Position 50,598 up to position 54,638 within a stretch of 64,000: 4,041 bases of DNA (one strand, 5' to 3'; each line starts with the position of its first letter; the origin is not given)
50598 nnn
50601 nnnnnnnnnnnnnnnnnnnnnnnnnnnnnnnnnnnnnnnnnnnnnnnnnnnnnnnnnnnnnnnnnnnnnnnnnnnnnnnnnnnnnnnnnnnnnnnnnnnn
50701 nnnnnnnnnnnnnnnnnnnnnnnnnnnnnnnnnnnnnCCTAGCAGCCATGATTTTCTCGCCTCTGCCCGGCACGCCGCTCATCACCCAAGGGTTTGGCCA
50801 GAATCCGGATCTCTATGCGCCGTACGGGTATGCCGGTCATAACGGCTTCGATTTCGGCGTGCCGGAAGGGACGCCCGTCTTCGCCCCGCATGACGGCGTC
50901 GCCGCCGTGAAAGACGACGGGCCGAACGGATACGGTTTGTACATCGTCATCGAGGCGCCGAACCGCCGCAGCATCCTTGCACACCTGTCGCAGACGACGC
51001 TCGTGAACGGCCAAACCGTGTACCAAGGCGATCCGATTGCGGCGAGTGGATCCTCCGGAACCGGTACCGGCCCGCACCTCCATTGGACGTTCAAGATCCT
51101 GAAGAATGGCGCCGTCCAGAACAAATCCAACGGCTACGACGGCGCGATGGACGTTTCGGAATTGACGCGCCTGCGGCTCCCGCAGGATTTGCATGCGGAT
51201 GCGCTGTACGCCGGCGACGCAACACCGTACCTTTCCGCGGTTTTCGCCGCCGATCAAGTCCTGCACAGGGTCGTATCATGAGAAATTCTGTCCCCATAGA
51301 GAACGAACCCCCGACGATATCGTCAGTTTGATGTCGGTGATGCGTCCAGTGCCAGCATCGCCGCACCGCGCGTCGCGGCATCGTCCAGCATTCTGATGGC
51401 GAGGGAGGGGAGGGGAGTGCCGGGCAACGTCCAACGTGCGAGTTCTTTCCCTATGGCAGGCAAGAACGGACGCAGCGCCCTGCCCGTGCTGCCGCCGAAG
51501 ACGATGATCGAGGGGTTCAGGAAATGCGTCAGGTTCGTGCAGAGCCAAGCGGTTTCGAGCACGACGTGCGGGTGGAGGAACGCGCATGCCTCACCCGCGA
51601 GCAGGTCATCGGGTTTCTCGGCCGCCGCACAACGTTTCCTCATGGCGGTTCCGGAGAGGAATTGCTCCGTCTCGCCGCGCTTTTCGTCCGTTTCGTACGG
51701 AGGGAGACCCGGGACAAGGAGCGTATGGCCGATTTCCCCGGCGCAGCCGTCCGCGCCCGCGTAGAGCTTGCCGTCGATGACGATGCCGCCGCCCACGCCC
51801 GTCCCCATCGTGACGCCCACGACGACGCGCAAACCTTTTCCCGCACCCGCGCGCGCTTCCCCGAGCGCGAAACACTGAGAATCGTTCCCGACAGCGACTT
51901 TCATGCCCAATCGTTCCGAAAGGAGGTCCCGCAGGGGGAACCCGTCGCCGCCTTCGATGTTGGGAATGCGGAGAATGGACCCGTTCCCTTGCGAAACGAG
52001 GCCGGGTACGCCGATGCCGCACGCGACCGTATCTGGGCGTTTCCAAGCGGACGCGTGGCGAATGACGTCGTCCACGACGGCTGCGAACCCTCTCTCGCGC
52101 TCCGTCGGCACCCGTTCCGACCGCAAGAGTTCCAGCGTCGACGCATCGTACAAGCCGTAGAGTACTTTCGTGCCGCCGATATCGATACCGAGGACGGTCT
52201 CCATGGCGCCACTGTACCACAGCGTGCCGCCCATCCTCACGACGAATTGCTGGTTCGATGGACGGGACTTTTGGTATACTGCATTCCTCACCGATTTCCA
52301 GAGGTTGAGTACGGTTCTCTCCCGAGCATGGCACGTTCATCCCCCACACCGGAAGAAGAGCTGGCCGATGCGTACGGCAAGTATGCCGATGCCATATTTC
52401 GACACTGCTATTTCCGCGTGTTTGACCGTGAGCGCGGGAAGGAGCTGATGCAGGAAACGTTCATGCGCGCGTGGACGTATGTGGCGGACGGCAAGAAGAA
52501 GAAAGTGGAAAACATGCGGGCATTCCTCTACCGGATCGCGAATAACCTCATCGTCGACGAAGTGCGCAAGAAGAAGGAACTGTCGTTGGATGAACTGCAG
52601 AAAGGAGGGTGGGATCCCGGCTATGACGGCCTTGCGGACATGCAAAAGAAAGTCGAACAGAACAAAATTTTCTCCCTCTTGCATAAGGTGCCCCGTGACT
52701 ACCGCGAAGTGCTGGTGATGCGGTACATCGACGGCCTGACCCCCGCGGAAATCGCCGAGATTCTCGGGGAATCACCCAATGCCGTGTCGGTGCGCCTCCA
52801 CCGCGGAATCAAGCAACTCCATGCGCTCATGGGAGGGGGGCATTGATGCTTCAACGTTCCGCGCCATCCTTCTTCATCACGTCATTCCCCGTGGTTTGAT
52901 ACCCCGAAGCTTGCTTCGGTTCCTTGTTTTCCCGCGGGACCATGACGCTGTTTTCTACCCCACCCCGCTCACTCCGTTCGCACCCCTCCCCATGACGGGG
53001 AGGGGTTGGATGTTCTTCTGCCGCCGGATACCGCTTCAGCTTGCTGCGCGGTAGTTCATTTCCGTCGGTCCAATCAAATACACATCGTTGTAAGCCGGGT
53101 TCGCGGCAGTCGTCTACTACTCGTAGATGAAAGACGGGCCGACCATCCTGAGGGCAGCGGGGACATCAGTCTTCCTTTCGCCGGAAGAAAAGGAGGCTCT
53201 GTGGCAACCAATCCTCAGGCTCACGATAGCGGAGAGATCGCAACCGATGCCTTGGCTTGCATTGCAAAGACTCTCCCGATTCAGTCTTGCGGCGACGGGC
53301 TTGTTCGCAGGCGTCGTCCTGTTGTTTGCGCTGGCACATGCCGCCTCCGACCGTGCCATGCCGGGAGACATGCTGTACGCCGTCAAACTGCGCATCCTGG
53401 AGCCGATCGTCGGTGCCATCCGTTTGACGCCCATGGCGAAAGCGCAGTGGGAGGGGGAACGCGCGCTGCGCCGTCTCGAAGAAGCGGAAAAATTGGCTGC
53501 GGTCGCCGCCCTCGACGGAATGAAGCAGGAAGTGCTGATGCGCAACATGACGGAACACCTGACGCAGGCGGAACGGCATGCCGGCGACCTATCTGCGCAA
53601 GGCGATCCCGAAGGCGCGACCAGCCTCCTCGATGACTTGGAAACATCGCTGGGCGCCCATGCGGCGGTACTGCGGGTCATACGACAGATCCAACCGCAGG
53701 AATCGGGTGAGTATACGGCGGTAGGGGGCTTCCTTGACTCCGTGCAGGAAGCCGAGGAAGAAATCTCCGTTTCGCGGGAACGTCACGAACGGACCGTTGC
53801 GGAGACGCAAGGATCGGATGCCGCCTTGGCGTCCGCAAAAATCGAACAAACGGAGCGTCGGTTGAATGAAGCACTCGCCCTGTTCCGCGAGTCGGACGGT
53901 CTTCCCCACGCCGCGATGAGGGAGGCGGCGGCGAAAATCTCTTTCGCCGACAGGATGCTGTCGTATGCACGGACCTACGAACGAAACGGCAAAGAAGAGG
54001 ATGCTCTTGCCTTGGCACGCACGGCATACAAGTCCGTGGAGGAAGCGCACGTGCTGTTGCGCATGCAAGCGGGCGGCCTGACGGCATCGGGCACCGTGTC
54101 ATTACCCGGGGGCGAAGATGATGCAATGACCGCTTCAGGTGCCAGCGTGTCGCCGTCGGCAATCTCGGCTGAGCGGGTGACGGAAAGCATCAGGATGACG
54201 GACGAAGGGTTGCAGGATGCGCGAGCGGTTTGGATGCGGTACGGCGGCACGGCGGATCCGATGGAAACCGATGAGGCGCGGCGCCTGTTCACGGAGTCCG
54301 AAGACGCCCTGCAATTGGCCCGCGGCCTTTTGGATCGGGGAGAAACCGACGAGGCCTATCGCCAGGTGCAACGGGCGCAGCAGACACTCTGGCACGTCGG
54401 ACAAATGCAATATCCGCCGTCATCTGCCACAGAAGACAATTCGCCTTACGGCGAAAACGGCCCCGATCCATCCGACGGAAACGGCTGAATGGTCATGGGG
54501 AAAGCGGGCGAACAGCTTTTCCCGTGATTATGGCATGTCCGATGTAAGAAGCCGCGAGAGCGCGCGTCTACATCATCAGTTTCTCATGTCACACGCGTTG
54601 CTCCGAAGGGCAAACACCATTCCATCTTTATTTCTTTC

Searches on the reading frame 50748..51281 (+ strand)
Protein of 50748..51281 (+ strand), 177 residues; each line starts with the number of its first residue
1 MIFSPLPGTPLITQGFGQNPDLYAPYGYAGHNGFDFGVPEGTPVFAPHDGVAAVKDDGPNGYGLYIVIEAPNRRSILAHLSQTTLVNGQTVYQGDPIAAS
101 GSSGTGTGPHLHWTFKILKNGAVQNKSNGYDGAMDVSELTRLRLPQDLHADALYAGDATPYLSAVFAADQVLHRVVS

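Call 5: search_protein_families(library=pfam, proteins=[window:50748-51281:+], max_evalue=10)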
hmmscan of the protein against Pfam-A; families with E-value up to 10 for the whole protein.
window:50748-51281:+ (177 aa): 1 family
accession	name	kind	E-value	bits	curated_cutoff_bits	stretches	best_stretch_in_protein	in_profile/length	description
PF01551.29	Peptidase_M23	-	3.6e-21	75.6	28.7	1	30-117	2-89/96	Peptidase family M23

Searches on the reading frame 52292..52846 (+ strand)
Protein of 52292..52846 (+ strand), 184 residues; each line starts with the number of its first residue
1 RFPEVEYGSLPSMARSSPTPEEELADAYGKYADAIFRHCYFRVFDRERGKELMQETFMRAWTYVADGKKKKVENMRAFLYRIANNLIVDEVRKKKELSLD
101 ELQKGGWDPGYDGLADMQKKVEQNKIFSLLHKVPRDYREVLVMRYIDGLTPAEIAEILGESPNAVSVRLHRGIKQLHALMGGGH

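Call 5: search_protein_families(library=pfam, proteins=[window:52292-52846:+], max_evalue=10)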
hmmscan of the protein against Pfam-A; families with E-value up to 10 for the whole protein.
window:52292-52846:+ (184 aa): 9 families
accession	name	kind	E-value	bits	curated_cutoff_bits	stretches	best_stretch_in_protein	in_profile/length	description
PF08281.18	Sigma70_r4_2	-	5.5e-16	58.4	25.7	1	126-176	4-54/54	Sigma-70, region 4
PF04542.20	Sigma70_r2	-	1.8e-10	40.9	24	1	28-95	2-69/71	Sigma-70 region 2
PF04545.22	Sigma70_r4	-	1.3e-09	37.9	24.1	1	130-176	2-48/50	Sigma-70, region 4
PF07638.17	Sigma70_ECF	-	0.0011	19.4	21.1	1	119-170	122-173/185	ECF sigma factor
PF12840.13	HTH_20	-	0.0055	17.1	27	1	144-170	11-40/51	Helix-turn-helix domain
PF13384.12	HTH_23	-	0.02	15.1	24.6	1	142-171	11-40/50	Homeodomain-like domain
PF00196.25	GerE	-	0.02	14.9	23.5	1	138-170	6-39/57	Bacterial regulatory proteins, luxR family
PF01381.28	HTH_3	-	0.12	12.9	23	1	148-166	9-27/55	Helix-turn-helix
PF13404.12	HTH_AsnC-type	-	0.23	11.8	27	1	150-171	19-40/42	AsnC-type helix-turn-helix domain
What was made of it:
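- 52328..52846 (+): ECF-type sigma factor gene (172 aa), two genes upstream. Pfam Sigma70_r2 (1.8e-10) and Sigma70_r4_2 (5.5e-16) (call 5).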

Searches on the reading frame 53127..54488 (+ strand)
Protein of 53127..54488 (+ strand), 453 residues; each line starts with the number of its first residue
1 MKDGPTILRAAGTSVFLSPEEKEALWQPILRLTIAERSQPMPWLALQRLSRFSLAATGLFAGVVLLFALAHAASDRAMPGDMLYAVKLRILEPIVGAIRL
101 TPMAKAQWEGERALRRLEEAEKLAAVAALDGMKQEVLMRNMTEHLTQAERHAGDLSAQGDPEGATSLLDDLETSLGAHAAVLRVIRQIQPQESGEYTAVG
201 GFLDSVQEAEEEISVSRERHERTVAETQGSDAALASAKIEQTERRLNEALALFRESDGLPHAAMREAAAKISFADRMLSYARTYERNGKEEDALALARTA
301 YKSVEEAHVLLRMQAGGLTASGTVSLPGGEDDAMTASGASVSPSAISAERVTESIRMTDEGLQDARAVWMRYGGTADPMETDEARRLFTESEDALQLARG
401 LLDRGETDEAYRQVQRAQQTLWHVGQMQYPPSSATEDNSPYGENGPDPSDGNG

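Call 4: search_protein_families(library=ncbifam, proteins=[window:53127-54488:+], max_evalue=1)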
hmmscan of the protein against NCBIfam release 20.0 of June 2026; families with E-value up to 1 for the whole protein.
window:53127-54488:+ (453 aa): 0 families

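Call 5: search_protein_families(library=pfam, proteins=[window:53127-54488:+], max_evalue=10)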
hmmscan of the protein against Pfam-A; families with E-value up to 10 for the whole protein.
window:53127-54488:+ (453 aa): 7 families
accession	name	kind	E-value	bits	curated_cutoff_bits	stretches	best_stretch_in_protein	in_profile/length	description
PF18915.5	DUF5667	-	6.7e-06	26.9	27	1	77-187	2-94/99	Domain of unknown function (DUF5667)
PF04364.18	DNA_pol3_chi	-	0.0036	17.9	25.4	0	339-372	94-127/135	DNA polymerase III chi subunit, HolC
PF12210.13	Hrs_helical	-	0.021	15.8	30.6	1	166-226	31-91/95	Hepatocyte growth factor-regulated tyrosine kinase substrate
PF12895.13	ANAPC3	-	0.029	15.1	27.2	0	389-419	21-51/82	Anaphase-promoting complex, cyclosome, subunit 3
PF22888.1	FIMAH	-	0.034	15.2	24.8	1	136-177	20-57/81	FIMAH domain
PF13428.12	TPR_14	-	0.036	15.2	23.5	2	278-312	5-39/44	Tetratricopeptide repeat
PF10938.13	YfdX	-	0.26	11.7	26.6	1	395-421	5-31/149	YfdX protein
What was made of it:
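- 53127..54488 (+): DUF5667 protein with one hydrophobic, probably membrane-spanning, segment near the N-terminus (putative anti-sigma partner; inference). Pfam DUF5667 at 26.9 bits, just under the 27-bit cut-off (call 5).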
